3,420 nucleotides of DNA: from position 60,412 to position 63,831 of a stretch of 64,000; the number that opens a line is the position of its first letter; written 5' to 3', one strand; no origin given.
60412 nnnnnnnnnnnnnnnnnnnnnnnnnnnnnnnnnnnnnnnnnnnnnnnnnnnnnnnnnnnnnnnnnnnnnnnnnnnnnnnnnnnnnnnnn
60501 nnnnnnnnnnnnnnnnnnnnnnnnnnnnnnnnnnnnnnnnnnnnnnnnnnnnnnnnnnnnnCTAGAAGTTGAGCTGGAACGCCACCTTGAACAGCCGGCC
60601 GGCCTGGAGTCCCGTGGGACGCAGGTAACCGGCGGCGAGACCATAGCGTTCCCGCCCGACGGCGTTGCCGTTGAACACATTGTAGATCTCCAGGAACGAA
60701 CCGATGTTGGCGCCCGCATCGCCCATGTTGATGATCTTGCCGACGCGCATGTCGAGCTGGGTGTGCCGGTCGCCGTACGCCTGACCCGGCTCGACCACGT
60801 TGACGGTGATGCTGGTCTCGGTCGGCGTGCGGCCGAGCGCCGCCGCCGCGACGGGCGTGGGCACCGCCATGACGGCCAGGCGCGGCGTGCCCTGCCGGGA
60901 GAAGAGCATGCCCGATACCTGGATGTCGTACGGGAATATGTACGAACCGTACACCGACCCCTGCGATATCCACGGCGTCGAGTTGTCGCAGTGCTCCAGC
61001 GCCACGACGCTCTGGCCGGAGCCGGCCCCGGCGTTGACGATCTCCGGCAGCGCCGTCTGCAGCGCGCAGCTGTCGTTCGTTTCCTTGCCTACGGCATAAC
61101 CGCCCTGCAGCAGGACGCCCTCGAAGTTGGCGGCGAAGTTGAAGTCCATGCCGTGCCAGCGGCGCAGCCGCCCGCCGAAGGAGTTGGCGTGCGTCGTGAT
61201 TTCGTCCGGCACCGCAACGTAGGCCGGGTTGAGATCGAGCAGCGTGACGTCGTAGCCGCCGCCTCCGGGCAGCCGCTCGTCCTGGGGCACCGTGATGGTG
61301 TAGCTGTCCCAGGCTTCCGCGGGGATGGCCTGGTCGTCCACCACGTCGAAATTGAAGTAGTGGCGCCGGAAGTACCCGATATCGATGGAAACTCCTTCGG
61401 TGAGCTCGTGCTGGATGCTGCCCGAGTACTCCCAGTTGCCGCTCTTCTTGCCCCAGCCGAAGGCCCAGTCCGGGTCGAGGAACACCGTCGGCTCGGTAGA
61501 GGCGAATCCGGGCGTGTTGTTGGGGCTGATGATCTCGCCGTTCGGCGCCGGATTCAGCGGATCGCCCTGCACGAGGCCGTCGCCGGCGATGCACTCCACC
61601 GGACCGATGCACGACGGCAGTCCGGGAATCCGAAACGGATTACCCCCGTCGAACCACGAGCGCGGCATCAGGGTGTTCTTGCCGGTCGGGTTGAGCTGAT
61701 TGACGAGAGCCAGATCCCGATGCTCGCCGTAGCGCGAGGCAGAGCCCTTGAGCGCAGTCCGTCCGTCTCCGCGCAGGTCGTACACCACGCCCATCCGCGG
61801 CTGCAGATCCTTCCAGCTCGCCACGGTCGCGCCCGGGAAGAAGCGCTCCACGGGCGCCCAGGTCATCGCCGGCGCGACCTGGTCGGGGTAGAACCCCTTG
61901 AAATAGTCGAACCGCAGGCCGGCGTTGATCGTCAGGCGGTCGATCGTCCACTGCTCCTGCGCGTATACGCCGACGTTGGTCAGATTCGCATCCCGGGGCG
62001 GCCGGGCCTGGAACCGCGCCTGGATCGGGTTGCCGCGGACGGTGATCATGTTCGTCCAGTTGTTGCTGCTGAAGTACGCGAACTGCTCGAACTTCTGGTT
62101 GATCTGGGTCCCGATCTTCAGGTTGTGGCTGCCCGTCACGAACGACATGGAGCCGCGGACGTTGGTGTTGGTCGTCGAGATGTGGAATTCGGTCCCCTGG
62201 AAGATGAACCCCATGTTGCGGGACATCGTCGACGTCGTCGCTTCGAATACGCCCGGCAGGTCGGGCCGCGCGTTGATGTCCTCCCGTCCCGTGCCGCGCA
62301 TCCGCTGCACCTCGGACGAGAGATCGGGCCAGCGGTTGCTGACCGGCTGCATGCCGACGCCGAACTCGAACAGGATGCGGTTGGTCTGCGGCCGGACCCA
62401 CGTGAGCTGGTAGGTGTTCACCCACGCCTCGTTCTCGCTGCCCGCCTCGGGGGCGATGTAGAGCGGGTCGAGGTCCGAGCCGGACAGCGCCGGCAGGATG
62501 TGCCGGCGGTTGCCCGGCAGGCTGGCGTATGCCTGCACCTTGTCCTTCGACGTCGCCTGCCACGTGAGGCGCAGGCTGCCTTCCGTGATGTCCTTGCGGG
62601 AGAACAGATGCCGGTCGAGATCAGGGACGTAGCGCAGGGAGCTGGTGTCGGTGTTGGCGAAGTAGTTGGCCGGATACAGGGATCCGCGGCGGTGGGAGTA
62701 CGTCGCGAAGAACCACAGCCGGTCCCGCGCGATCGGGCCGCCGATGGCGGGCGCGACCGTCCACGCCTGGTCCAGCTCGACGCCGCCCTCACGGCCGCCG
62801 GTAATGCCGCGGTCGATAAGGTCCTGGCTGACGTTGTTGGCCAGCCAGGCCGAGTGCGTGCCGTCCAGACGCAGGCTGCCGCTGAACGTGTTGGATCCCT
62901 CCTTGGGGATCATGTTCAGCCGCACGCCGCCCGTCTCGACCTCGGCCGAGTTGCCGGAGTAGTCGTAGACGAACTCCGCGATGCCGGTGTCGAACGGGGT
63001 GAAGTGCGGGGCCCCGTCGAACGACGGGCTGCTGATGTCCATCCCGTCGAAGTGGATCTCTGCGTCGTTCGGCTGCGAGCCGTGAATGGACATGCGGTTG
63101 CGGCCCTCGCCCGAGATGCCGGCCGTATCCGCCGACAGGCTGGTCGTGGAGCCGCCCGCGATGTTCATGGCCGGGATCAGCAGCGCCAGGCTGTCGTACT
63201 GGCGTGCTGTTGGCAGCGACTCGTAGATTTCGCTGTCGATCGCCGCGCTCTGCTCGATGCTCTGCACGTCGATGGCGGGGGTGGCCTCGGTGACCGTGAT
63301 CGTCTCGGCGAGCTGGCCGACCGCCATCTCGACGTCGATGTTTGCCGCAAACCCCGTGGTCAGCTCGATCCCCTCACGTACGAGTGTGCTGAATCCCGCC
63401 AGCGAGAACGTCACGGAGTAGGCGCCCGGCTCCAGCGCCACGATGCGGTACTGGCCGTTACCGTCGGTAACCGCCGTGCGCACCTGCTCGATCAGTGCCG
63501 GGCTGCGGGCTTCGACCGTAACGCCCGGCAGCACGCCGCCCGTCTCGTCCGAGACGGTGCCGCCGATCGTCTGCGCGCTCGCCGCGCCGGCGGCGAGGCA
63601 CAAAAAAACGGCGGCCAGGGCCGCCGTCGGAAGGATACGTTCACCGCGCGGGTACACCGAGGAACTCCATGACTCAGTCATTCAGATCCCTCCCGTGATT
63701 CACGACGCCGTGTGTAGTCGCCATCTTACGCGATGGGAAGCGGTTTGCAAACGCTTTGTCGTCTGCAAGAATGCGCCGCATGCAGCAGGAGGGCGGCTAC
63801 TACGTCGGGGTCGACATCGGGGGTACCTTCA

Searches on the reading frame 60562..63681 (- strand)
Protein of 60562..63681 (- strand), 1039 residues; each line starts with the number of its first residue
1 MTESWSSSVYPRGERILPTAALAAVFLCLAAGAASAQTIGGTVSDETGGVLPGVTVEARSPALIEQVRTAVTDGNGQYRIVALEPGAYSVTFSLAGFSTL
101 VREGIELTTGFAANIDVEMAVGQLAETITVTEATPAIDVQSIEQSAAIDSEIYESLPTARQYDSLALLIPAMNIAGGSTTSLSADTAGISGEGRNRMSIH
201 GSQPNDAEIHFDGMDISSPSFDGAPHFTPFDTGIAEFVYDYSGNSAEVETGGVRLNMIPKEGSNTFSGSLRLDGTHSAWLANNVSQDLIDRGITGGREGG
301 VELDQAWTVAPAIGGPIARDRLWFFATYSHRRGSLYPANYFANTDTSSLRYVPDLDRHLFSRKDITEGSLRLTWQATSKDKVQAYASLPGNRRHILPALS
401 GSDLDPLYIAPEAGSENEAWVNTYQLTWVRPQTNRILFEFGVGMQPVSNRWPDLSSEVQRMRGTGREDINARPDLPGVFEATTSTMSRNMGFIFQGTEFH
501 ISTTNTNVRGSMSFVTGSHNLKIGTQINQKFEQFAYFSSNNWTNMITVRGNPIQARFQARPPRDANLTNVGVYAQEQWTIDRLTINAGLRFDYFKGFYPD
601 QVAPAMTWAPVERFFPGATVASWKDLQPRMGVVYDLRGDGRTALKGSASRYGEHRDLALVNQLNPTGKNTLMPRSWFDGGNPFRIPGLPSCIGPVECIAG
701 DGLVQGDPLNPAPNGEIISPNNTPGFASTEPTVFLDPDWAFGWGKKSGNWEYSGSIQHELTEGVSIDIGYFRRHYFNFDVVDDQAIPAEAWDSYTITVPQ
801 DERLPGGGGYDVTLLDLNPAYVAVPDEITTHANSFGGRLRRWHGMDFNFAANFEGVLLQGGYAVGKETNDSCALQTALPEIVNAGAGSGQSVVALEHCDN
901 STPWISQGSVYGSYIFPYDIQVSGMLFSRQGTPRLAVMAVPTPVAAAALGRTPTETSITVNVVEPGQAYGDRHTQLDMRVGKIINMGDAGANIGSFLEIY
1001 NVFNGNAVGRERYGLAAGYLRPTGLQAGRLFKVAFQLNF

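Call 5: search_protein_families(library=pfam, proteins=[window:60562-63681:-], max_evalue=0.01)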
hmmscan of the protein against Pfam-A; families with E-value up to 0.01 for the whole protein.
window:60562-63681:- (1039 aa): 5 families
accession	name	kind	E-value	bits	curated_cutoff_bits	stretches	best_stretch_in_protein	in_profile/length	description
PF25183.1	OMP_b-brl_4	-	1.3e-20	73.9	30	1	362-777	151-561/838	Outer membrane beta barrel domain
PF13620.12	CarboxypepD_reg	-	1.8e-16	60.7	32.3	1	38-119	1-81/82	Carboxypeptidase regulatory-like domain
PF13715.12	CarbopepD_reg_2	-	1.4e-06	28.7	32.2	1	39-120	1-77/88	CarboxypepD_reg-like domain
PF17210.9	SdrD_B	-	0.00014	22.5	29.7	1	50-94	23-66/112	SdrD B-like domain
PF02369.22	Big_1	-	0.0095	16.5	34.9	0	34-94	16-80/93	Bacterial Ig-like domain (group 1)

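Call 16: search_protein_families(library=ncbifam, proteins=[window:60562-63681:-], max_evalue=0.01)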
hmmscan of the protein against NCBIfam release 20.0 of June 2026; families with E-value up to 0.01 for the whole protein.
window:60562-63681:- (1039 aa): 2 families
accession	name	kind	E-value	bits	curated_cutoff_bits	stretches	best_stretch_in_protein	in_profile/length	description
TIGR04056.1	OMP_RagA_SusC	subfamily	0.0024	16.2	368.25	1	38-131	2-85/981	SusC/RagA family TonB-linked outer membrane protein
TIGR01786.1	TonB-hemlactrns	subfamily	0.0082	14.5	323.75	0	496-597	325-421/719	TonB-dependent hemoglobin/transferrin/lactoferrin family receptor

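Call 54: search_solved_structures(query=window:60562-63681:-, max_evalue=0.01)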
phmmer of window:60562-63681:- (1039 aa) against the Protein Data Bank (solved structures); distinct sequences matched with E-value up to 0.01: 0.

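Call 69: search_protein_families(library=pfam, proteins=[window:60562-63681:-], max_evalue=10)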
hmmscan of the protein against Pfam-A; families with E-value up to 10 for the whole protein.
window:60562-63681:- (1039 aa): 6 families
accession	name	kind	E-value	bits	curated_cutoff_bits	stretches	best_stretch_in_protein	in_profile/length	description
PF25183.1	OMP_b-brl_4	-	1.3e-20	73.9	30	2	362-777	151-561/838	Outer membrane beta barrel domain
PF13620.12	CarboxypepD_reg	-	1.8e-16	60.7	32.3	1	38-119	1-81/82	Carboxypeptidase regulatory-like domain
PF13715.12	CarbopepD_reg_2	-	1.4e-06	28.7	32.2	1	39-120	1-77/88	CarboxypepD_reg-like domain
PF17210.9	SdrD_B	-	0.00014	22.5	29.7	1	50-94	23-66/112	SdrD B-like domain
PF02369.22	Big_1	-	0.0095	16.5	34.9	1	34-94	16-80/93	Bacterial Ig-like domain (group 1)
PF07715.20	Plug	-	0.066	14.2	23.9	1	169-236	32-86/107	TonB-dependent Receptor Plug Domain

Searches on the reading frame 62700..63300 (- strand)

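Call 69: search_protein_families(library=pfam, proteins=[window:62700-63300:-], max_evalue=10)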
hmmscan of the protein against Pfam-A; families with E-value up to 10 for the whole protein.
window:62700-63300:- (200 aa): 2 families
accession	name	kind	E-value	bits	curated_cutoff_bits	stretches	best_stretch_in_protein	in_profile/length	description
PF07715.20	Plug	-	0.007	17.3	23.9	1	23-109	14-86/107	TonB-dependent Receptor Plug Domain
PF25183.1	OMP_b-brl_4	-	0.11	11.2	30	1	133-199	3-60/838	Outer membrane beta barrel domain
